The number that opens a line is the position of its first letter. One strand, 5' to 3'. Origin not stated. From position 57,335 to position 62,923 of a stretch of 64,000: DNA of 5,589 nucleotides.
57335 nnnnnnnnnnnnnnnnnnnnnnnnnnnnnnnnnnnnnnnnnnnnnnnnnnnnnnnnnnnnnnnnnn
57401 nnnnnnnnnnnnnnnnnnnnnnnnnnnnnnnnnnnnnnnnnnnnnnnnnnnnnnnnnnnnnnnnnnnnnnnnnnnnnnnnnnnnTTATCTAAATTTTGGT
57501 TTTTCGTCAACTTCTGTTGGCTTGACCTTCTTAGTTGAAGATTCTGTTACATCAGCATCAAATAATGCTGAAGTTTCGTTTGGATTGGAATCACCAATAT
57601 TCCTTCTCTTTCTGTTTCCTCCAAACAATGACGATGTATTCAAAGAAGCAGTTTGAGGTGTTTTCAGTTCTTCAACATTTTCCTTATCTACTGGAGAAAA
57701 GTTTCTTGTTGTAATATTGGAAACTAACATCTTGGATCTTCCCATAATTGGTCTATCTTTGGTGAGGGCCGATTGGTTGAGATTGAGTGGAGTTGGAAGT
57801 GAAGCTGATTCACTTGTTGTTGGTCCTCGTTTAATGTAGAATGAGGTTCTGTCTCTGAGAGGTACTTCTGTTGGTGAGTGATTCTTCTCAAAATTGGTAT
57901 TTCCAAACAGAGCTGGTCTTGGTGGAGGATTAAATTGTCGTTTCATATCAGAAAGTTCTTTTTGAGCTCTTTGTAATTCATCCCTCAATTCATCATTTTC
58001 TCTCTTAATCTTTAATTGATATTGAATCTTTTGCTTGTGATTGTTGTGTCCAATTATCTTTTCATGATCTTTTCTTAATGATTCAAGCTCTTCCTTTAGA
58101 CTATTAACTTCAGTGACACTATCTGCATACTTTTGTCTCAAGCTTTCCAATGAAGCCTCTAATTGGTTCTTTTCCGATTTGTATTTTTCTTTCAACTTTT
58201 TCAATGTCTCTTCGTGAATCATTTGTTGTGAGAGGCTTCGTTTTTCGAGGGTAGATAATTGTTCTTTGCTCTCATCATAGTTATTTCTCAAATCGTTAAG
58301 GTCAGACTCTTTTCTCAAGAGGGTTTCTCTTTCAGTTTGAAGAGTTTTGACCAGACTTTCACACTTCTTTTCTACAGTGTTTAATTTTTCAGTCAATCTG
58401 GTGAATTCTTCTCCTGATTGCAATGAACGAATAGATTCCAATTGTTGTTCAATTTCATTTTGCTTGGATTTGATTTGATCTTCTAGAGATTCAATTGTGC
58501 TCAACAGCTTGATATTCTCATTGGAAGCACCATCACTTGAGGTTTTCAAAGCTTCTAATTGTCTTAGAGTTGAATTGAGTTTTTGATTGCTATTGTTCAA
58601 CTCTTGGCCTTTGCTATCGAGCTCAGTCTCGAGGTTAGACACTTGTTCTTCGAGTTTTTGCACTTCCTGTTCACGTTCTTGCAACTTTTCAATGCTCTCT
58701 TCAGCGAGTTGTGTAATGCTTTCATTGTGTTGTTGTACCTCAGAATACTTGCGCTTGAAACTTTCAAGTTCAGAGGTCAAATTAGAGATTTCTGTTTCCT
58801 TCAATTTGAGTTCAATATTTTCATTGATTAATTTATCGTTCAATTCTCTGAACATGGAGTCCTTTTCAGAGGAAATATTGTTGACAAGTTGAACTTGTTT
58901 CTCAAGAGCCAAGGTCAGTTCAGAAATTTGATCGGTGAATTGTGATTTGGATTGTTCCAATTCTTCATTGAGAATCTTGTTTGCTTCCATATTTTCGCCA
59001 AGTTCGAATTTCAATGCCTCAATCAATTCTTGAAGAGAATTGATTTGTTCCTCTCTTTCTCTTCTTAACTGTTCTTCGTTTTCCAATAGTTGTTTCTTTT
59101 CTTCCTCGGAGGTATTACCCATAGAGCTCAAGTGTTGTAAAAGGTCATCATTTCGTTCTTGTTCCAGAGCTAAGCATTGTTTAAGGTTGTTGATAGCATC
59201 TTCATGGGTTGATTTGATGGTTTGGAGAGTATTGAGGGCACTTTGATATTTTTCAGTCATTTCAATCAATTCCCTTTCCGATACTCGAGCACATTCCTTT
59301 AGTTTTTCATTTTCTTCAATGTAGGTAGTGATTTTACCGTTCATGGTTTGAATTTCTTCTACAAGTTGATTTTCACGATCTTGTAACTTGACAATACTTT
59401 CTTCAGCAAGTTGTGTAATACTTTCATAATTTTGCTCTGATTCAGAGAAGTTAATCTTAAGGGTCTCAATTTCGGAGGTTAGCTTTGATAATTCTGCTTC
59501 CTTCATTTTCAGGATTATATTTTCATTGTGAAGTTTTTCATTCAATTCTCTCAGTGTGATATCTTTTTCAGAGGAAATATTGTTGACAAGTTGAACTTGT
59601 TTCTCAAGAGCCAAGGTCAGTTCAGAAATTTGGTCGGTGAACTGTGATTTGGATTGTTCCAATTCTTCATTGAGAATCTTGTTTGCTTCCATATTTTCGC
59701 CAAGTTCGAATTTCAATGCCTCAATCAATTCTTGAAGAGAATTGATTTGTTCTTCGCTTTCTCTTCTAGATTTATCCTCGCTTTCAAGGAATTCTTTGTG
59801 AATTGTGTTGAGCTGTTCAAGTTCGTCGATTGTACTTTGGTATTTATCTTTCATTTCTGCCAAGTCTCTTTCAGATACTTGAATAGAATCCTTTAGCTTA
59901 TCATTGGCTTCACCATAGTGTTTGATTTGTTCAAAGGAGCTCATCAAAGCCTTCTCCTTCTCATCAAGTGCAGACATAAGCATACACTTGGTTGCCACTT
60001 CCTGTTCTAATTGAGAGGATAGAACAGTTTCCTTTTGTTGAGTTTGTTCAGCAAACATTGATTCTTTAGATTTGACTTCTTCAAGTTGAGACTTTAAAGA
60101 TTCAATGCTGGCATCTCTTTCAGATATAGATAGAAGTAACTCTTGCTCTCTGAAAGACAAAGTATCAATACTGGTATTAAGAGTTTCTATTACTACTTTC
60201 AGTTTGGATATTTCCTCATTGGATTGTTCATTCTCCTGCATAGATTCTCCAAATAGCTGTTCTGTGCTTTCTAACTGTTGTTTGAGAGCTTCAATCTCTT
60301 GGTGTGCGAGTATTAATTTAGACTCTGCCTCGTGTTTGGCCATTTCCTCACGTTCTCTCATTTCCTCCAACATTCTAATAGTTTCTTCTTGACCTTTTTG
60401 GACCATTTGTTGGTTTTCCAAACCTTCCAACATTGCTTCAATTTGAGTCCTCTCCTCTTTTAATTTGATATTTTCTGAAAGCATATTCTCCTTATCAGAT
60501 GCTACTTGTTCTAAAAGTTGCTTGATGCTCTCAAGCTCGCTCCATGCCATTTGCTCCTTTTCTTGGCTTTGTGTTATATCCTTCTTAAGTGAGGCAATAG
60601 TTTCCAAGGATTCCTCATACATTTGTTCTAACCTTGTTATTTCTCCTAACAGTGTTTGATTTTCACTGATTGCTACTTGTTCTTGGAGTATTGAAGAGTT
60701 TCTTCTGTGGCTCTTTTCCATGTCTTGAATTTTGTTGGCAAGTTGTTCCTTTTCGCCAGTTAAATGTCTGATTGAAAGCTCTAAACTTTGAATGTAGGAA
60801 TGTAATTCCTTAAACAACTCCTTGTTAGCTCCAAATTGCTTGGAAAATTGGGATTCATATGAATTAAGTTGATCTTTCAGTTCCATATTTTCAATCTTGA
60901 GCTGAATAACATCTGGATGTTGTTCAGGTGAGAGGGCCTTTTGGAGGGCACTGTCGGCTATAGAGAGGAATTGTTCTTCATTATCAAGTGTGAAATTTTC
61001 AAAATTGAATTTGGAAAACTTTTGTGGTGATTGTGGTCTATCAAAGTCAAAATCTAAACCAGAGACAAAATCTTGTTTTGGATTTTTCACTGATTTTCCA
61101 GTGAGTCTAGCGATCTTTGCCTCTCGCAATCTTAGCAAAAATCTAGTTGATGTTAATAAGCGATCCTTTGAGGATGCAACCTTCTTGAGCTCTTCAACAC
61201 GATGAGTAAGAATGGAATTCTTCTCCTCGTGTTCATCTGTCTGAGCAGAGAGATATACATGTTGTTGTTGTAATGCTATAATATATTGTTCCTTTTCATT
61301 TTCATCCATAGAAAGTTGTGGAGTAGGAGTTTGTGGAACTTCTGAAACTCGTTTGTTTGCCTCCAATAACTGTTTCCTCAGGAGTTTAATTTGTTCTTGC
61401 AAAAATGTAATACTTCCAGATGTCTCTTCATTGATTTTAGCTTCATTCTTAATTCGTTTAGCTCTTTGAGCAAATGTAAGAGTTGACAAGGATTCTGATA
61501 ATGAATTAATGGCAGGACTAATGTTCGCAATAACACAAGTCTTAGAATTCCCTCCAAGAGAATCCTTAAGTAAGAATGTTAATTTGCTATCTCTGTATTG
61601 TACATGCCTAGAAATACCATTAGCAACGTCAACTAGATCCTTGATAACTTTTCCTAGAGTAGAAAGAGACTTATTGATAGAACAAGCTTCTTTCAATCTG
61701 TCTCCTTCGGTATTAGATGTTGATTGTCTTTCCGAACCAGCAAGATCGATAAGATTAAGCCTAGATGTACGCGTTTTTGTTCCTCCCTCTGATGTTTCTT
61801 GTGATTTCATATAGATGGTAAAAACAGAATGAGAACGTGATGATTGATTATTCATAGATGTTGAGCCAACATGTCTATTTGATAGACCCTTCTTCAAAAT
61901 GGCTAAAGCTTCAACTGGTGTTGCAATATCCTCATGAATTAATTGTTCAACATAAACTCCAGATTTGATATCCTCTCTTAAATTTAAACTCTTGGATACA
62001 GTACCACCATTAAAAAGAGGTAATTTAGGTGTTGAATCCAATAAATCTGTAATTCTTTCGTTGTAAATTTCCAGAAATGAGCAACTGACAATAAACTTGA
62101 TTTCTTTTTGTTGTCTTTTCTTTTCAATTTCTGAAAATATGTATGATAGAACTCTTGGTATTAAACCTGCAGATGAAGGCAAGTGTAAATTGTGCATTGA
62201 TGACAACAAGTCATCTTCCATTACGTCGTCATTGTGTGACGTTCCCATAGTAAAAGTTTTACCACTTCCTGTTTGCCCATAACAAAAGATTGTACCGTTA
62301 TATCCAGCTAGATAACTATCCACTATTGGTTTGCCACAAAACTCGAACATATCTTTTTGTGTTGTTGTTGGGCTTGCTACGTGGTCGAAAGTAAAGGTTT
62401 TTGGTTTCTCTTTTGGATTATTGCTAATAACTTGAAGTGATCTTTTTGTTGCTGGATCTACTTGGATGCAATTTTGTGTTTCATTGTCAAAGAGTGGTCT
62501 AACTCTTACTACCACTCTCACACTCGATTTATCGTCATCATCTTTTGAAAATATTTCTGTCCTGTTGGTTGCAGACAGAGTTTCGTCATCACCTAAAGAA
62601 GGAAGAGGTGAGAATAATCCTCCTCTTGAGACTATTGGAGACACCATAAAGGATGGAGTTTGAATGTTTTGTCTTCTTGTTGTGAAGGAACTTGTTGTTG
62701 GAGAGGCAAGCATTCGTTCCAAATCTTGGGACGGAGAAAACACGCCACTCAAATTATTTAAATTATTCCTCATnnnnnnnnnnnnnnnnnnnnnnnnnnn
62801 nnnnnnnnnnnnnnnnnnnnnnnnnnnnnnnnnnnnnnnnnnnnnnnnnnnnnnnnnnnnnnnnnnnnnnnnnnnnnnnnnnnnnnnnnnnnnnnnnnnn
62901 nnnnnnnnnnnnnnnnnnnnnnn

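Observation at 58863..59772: Near-identical ~210-bp direct repeat 702 bp apart inside the kinesin coiled-coil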

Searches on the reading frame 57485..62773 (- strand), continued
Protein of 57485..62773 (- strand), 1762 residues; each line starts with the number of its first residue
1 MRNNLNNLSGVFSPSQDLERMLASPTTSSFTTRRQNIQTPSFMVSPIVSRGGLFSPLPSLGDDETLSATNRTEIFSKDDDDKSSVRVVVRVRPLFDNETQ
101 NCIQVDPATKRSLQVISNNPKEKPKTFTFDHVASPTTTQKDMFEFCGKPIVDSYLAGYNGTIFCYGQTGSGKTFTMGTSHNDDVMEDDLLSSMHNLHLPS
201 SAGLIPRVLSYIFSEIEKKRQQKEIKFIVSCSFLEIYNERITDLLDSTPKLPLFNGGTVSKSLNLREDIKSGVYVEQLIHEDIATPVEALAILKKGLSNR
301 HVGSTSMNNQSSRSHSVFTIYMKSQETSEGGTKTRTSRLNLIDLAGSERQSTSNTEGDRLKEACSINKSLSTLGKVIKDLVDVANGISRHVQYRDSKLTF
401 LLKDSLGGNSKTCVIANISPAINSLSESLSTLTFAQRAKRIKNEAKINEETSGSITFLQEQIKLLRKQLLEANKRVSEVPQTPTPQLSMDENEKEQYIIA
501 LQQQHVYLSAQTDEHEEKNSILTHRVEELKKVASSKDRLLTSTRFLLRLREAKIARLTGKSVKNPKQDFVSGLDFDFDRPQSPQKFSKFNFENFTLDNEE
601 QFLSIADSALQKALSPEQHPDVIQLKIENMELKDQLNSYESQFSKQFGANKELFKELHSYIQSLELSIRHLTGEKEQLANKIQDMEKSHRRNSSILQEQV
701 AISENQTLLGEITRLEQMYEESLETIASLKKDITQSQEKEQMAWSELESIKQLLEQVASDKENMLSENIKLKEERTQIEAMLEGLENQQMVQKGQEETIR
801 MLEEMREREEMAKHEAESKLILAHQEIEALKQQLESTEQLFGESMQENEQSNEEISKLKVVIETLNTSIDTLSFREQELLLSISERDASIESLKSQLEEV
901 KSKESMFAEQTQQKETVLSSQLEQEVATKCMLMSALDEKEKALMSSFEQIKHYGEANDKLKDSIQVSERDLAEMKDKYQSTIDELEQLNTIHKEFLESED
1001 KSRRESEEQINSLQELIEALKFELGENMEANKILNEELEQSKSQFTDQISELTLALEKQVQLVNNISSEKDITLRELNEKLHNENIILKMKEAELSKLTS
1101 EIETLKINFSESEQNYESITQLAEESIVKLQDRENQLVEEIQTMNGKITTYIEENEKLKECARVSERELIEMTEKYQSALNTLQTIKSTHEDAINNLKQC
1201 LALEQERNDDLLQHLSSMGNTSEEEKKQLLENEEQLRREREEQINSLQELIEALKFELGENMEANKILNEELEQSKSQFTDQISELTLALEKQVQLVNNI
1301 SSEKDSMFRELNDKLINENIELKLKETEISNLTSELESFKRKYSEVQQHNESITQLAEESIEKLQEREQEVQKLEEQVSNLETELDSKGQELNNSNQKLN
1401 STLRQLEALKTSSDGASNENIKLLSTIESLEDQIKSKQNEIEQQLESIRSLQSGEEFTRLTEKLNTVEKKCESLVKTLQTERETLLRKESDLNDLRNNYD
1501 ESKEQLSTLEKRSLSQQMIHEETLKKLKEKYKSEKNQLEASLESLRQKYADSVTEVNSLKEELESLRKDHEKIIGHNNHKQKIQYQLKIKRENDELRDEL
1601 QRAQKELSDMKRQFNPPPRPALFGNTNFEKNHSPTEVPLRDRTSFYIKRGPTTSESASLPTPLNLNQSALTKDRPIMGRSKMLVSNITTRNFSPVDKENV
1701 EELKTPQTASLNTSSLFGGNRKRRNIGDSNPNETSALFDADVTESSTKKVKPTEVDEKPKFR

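Call 18: find_encoding_contigs(protein=P0004, flank=2000, max_places=3)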
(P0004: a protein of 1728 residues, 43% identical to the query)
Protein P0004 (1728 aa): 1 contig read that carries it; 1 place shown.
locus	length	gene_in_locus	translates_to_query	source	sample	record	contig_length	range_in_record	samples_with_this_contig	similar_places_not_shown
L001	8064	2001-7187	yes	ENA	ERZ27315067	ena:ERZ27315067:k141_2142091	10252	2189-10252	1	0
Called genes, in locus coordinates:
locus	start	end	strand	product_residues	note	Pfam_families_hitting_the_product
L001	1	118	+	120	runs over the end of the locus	-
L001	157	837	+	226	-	PF00069:Pkinase, PF03109:ABC1 (weak)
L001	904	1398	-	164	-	PF04828:GFA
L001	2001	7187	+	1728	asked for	PF00225:Kinesin, PF16796:Microtub_bd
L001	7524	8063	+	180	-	?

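Call 40: find_encoding_contigs(protein=P0002, flank=500, max_places=1)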
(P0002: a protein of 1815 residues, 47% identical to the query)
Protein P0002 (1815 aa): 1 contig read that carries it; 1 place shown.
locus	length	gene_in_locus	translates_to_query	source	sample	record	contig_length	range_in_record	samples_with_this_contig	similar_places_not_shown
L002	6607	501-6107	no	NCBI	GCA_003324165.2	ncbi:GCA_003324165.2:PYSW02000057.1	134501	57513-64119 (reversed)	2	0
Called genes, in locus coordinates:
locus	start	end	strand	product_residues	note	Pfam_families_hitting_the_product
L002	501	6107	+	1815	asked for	PF16796:Microtub_bd, PF00225:Kinesin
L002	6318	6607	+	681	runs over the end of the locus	-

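Call 41: find_encoding_contigs(protein=P0005, flank=500, max_places=1)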
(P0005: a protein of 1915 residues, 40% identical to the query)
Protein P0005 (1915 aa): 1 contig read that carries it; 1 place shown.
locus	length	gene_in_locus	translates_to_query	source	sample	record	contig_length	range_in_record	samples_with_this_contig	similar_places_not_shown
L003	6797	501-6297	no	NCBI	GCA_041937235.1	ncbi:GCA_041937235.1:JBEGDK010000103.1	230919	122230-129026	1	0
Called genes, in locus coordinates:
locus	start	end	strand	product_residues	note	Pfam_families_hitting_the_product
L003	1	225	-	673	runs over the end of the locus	-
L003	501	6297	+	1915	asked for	PF00225:Kinesin, PF16796:Microtub_bd, PF28159:CEP89 (weak)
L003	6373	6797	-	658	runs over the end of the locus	PF07647:SAM_2 (weak)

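Call 42: find_encoding_contigs(protein=P0003, flank=500, max_places=2)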
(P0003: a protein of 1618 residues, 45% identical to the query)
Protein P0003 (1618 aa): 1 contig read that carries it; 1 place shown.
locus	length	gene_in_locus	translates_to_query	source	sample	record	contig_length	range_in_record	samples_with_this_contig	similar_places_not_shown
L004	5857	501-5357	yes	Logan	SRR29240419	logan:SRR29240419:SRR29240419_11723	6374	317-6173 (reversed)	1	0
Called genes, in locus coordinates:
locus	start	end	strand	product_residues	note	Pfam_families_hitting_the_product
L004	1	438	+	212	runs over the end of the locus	?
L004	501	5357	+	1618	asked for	PF00225:Kinesin, PF28159:CEP89 (weak)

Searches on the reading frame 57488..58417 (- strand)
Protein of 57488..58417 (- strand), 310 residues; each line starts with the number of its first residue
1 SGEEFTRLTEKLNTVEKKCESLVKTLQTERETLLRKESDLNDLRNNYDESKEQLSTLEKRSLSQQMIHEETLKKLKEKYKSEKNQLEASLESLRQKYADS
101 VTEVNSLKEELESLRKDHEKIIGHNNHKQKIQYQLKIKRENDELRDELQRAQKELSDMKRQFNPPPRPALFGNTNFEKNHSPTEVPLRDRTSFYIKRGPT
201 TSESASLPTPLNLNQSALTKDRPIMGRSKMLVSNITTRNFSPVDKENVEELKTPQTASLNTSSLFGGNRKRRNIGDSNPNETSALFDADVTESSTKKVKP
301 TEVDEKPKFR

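Call 23: search_protein_families(library=pfam, proteins=[window:57488-58417:-], max_evalue=10)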
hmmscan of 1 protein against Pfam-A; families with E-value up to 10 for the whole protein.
seq(310 aa): 33 families (the best 25 are shown)
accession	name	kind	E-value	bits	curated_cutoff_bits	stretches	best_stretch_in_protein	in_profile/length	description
PF00038.26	Filament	-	0.00012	22.3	40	1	4-162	69-226/313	Intermediate filament protein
PF13870.11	CCDC113_CCDC96_CC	-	0.0004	20.6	31.6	1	10-121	63-171/177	CCDC113/CCDC96, coiled-coil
PF15908.10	HMMR_C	-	0.0011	19.7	28.6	1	68-160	24-116/157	Hyaluronan mediated motility receptor C-terminal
PF14523.12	Syntaxin_2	-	0.0027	18.1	26.5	1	73-172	20-114/134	Syntaxin-like protein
PF06034.16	DUF919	-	0.0075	16.5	21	1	58-97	16-54/62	Nucleopolyhedrovirus protein of unknown function (DUF919)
PF11559.13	ADIP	-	0.041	14.4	34.3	1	4-50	88-134/151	Afadin- and alpha -actinin-Binding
PF17078.10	SHE3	-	0.12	12.6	30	1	8-127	43-158/228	SWI5-dependent HO expression protein 3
PF07926.17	TPR_MLP1_2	-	0.28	11.7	36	2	21-85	54-118/129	TPR/MLP1/MLP2-like protein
PF07200.18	Mod_r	-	0.41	11.1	30.1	1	91-162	15-77/146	Modifier of rudimentary (Mod(r)) protein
PF24319.2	DUF7491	-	0.44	11.2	30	1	72-120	40-88/90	Coiled-coil region of unknown function (DUF7491)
PF03938.19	OmpH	-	0.49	11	32.4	1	126-163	13-50/141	Outer membrane protein (OmpH-like)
PF25526.1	LIP-1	-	0.84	9.4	34.1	1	4-84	25-104/250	Liprin-alpha-like coiled coil domain 2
PF23735.1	KIF9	-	1.3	9.6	31.9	1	24-116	25-114/140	Kinesin-like protein KIF9 domain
PF18949.5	DUF5693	-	1.4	7.7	29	1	40-163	12-144/609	Family of unknown function (DUF5693)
PF22638.1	FlgK_D1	-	1.5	8.8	28.6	1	49-117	24-91/233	Flagellar hook-associated protein FlgK helical domain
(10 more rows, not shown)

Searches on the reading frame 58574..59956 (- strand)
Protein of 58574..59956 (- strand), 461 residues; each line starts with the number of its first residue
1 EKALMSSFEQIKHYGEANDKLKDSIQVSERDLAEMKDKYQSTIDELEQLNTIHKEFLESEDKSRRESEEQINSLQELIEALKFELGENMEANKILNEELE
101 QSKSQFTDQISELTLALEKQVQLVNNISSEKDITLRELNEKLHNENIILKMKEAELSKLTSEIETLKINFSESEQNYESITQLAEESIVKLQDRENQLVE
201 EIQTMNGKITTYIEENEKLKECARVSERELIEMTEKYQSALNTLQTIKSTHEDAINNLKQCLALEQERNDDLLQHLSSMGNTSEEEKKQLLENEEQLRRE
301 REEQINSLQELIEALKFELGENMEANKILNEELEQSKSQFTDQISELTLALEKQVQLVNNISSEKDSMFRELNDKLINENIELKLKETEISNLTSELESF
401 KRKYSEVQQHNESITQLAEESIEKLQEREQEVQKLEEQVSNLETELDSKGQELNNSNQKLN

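Call 17: find_homologous_proteins(query=window:58616-59929:-, max_evalue=1e-8)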
Query seq(438 aa): 8000 candidates shared short words with the query, none scored E <= 1e-8.

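Call 30: find_related_loci(query=window:58634-59929:-, collection=metagenome_contigs, flank=3000)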
Query window:58634-59929:- (432 aa) in metagenome_contigs; peptide patterns used: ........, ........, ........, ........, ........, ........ (x = any residue, [..] = any of these).
93 stretches matched a pattern, but none encodes a relative of the query by tblastn (E <= 1e-3).

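Call 35: predict_structure(protein=window:58574-59956:-)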
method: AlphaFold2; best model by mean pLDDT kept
length: 461 residues; sequences in the alignment: 1
mean_pLDDT: 74.7   pTM: 0.22
mean pLDDT of the five models: 74.7, 73.8, 73.3, 67.1, 66.7
residues with pLDDT >= 90: 0; 70-90: 382; 50-70: 47; < 50: 32
segments of 3 or more residues with pLDDT < 50: 128-148, 279-283
pLDDT, mean of each block of 10 residues (from residue 1): 65 77 75 78 85 86 86 85 83 83 78 74 52 41 45 63 74 72 76 83 82 80 75 77 77 75 75 61 58 79 79 79 80 79 78 76 78 84 83 82 75 70 68 75 81 70 41
secondary structure, 60 per line:
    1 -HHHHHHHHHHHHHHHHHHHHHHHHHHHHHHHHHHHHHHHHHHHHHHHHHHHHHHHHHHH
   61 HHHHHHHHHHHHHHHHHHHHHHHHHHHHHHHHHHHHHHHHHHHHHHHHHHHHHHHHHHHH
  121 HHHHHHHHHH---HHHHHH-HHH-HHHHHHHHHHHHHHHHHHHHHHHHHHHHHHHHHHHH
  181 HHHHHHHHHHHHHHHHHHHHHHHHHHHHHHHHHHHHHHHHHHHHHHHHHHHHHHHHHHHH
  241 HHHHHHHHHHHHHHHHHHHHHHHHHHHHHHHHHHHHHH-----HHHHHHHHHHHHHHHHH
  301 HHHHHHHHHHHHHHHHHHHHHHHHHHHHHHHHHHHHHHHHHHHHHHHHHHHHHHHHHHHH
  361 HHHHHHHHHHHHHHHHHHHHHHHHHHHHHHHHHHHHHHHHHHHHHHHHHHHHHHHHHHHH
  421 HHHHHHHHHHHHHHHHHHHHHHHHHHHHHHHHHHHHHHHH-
elements in order: H2-130 H134-139 H145-278 H284-460

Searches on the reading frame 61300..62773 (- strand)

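Call 24: search_solved_structures(query=window:61300-62773:-, max_evalue=1e-40)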
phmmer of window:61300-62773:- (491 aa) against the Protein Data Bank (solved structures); distinct sequences matched with E-value up to 1e-40: 136 (the best 60 are shown).
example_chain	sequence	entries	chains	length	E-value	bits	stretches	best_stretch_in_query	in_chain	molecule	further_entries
6zpi_C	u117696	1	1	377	3e-98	332.8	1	78-452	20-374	Kinesin-like protein KIF15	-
6zph_B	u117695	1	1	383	3.1e-98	332.8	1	78-452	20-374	Kinesin-like protein KIF15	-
7ryp_A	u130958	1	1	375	3.9e-98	332.4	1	79-453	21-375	Kinesin-like protein KIF15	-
4bn2_A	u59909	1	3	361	4.2e-98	332.3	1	81-453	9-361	KINESIN-LIKE PROTEIN KIF15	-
7a3z_A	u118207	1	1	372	4.2e-76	259.8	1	83-467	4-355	Osmotic avoidance abnormal protein 3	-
7a40_A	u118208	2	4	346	7.9e-75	255.6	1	83-450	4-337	Osmotic avoidance abnormal protein 3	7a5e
3b6u_A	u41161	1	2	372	6.7e-74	252.6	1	82-453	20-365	Kinesin-like protein KIF3B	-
2vvg_A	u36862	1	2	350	7.9e-74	252.3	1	83-451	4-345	KINESIN-2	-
3zfd_A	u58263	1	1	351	3.5e-72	246.9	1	84-449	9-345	CHROMOSOME-ASSOCIATED KINESIN KIF4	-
3zfc_A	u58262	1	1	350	3.5e-72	246.9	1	84-449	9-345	CHROMOSOME-ASSOCIATED KINESIN KIF4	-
1t5c_A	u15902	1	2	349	4e-67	230.2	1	82-452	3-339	Centromeric protein E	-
6m4i_A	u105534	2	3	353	4.6e-67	230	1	82-454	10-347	Centromere-associated protein E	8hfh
6a20_A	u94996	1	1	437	5.8e-67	229.7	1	83-474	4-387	Kinesin family member 13B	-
6a1z_A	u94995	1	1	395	7.2e-67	229.4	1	83-473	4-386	Kinesin family member 13B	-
7d8v_A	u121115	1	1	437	1e-66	228.9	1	83-474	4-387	Kinesin family member 13B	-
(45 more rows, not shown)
